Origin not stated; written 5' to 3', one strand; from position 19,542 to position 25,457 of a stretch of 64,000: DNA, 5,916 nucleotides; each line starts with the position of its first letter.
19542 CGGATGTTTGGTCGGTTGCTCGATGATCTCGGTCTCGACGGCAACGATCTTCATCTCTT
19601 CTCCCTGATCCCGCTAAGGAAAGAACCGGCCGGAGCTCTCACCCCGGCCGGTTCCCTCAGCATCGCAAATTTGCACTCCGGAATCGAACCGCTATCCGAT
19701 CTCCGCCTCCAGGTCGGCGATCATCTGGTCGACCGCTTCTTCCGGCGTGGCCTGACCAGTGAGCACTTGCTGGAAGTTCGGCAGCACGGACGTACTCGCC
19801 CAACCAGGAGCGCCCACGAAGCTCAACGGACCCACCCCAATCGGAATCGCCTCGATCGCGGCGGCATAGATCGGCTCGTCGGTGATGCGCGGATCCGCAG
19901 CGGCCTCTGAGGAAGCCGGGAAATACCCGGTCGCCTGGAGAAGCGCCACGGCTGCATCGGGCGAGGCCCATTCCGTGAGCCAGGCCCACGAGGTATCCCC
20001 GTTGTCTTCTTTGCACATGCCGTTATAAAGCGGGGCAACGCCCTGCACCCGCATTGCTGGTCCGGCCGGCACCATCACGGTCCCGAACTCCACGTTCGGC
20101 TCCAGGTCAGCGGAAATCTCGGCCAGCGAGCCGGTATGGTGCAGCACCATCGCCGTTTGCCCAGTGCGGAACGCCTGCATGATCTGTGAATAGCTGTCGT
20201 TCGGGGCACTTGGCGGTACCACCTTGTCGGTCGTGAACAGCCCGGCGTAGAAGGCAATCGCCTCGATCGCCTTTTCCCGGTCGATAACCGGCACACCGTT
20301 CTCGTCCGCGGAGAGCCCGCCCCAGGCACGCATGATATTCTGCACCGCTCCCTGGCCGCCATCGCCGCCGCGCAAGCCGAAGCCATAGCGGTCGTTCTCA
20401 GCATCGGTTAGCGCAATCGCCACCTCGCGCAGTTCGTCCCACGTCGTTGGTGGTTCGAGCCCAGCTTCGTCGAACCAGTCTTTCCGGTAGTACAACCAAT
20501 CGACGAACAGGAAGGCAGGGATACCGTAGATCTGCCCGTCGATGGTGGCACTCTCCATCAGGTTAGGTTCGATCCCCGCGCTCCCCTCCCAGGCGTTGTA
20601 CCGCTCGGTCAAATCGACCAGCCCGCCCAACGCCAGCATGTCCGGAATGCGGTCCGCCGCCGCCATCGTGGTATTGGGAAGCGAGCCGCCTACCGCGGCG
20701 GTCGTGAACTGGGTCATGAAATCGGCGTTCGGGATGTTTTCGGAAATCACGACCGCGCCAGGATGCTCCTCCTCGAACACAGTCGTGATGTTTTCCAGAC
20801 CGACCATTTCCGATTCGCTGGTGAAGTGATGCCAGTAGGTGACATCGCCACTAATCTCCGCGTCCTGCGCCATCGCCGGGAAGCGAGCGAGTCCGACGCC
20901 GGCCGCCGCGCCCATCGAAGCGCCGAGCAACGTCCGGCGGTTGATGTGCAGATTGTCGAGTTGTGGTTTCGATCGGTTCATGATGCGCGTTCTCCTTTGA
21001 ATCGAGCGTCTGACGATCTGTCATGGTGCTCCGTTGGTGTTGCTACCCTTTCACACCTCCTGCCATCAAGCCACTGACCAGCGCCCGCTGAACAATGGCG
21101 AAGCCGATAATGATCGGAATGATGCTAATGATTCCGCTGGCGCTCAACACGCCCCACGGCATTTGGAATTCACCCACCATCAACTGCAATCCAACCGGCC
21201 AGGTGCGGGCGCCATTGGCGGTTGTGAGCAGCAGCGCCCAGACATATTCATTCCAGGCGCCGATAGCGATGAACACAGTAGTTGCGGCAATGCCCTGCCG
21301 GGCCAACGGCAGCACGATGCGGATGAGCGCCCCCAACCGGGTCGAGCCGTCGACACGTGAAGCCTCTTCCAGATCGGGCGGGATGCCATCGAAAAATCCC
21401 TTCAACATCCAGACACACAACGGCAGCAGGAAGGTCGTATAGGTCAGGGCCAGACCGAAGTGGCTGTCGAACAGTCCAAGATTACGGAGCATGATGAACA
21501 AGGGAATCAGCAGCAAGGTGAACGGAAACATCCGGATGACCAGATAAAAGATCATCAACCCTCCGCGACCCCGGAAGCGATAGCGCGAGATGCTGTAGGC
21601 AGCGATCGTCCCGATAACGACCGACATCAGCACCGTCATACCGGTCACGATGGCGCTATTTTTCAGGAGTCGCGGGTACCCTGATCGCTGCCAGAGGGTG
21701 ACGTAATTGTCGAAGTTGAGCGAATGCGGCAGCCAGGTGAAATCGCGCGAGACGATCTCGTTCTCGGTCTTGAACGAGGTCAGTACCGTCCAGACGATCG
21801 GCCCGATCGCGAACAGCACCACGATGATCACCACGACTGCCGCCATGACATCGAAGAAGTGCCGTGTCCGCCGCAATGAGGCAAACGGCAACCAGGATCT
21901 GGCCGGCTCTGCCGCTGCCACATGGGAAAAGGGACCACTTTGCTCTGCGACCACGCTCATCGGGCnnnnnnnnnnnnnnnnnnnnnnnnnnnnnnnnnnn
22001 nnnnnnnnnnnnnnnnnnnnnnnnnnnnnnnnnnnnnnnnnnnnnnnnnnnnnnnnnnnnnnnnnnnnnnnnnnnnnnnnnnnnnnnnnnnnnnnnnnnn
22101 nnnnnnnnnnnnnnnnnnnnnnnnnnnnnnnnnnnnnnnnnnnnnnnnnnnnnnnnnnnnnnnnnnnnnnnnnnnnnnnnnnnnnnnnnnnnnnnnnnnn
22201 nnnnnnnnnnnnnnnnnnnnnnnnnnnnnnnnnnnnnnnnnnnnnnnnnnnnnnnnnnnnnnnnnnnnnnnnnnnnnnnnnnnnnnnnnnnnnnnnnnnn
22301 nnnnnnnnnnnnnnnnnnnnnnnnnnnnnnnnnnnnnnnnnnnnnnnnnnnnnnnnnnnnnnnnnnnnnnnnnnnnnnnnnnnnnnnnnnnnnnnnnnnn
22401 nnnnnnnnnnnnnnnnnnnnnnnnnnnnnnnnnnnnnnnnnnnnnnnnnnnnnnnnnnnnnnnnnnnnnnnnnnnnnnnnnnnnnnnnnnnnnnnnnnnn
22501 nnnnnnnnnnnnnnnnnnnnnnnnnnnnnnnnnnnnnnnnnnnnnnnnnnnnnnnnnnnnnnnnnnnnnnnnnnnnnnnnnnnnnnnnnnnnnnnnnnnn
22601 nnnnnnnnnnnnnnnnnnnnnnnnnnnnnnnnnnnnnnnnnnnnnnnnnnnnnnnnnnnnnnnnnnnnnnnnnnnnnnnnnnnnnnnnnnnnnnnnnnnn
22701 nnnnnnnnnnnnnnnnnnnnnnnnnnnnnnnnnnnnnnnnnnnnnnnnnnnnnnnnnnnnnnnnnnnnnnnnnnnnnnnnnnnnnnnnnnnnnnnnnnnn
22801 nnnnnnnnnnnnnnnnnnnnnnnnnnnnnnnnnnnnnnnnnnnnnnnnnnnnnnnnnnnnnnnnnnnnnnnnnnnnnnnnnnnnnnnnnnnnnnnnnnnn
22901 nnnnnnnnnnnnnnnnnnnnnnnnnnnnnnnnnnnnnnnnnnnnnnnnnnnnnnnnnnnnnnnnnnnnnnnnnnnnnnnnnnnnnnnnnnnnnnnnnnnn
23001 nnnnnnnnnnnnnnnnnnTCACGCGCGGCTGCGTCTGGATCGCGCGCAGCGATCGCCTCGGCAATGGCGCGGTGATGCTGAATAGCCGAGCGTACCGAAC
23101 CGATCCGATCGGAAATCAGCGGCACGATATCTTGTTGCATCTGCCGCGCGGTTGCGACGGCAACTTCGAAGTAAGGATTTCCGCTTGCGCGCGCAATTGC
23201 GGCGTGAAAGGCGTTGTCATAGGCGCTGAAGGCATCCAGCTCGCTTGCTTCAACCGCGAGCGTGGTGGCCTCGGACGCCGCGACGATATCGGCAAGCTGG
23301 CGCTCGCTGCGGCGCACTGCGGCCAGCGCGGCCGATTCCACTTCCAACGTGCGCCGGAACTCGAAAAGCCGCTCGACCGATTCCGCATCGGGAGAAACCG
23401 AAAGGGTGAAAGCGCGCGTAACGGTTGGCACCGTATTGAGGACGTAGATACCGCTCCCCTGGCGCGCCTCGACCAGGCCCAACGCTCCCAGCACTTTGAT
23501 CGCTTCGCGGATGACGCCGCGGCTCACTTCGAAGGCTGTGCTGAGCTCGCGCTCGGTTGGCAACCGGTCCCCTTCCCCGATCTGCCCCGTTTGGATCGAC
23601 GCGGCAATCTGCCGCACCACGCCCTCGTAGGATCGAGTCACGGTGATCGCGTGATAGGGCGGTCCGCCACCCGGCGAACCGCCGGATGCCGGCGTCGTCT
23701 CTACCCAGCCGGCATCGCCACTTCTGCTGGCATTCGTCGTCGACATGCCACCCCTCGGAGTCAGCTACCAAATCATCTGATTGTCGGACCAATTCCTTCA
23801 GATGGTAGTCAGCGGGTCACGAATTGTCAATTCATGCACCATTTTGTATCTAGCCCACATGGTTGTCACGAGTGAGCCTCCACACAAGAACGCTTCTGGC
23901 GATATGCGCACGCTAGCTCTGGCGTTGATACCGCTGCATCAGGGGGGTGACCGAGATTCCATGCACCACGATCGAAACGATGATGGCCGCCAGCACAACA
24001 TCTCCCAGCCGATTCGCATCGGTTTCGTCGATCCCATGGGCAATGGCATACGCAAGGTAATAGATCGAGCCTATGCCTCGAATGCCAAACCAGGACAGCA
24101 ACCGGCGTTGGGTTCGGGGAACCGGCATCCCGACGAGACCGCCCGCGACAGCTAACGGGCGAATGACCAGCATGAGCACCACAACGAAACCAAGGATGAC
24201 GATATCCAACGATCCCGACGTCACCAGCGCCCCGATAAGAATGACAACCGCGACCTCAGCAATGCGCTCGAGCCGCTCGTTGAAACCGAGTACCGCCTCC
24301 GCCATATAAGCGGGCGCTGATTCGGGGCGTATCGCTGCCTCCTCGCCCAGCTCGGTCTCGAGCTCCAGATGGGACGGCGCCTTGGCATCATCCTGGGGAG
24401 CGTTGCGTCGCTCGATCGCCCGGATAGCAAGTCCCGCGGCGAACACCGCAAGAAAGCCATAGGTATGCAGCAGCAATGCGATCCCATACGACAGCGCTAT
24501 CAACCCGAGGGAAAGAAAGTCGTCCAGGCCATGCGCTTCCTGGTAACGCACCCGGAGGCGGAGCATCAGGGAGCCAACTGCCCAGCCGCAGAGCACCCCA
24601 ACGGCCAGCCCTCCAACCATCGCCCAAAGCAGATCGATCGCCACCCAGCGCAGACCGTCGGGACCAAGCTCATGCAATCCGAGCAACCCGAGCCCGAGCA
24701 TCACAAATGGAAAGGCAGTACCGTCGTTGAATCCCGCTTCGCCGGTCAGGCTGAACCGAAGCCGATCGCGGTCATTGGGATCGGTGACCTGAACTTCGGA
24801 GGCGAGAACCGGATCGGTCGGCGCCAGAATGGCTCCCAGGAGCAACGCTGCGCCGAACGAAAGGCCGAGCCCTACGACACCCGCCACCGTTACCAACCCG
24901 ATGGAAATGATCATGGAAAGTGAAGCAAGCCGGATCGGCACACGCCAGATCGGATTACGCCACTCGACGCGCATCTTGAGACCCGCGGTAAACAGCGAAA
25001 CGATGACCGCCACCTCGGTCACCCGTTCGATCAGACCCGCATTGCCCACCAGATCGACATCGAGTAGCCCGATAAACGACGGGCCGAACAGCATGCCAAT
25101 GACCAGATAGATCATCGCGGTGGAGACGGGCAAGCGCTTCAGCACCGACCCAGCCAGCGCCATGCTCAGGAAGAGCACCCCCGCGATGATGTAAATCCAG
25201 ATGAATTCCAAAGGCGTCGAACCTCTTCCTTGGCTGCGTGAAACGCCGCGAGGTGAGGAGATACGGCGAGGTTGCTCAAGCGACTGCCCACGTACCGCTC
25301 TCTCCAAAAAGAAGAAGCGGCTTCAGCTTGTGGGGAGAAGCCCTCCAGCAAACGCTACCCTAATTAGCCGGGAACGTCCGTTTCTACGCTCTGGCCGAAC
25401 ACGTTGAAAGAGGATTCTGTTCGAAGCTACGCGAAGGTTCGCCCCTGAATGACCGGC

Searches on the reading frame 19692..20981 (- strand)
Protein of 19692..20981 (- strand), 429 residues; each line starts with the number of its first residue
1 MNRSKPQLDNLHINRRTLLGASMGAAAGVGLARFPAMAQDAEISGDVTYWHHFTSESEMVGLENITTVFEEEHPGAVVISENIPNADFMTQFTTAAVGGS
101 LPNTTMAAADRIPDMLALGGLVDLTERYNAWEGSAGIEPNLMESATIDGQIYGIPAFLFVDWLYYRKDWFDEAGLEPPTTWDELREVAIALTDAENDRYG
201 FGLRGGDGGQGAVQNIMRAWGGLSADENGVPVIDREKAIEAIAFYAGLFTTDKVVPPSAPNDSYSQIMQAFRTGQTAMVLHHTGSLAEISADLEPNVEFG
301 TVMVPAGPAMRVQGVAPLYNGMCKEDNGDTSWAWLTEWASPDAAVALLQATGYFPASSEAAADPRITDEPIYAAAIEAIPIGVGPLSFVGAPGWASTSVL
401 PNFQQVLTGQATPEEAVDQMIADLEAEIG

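Call 58: search_protein_families(library=pfam, proteins=[window:19692-20981:-], max_evalue=0.00001)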
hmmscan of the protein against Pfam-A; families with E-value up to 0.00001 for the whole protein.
window:19692-20981:- (429 aa): 2 families
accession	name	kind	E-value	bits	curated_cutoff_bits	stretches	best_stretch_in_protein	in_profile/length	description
PF01547.30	SBP_bac_1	-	2.9e-29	103.5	26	1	63-344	11-306/307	Bacterial extracellular solute-binding protein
PF13416.11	SBP_bac_8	-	4.2e-28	99.4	27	1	68-373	5-278/279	Bacterial extracellular solute-binding protein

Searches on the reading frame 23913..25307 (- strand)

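Call 58: search_protein_families(library=pfam, proteins=[window:23913-25307:-], max_evalue=0.00001)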
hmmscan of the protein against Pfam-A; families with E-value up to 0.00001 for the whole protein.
window:23913-25307:- (464 aa): 1 family
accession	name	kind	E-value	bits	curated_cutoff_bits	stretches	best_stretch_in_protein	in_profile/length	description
PF00999.27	Na_H_Exchanger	-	9.6e-33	114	26.2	1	47-458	2-374/375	Sodium/hydrogen exchanger, transmembrane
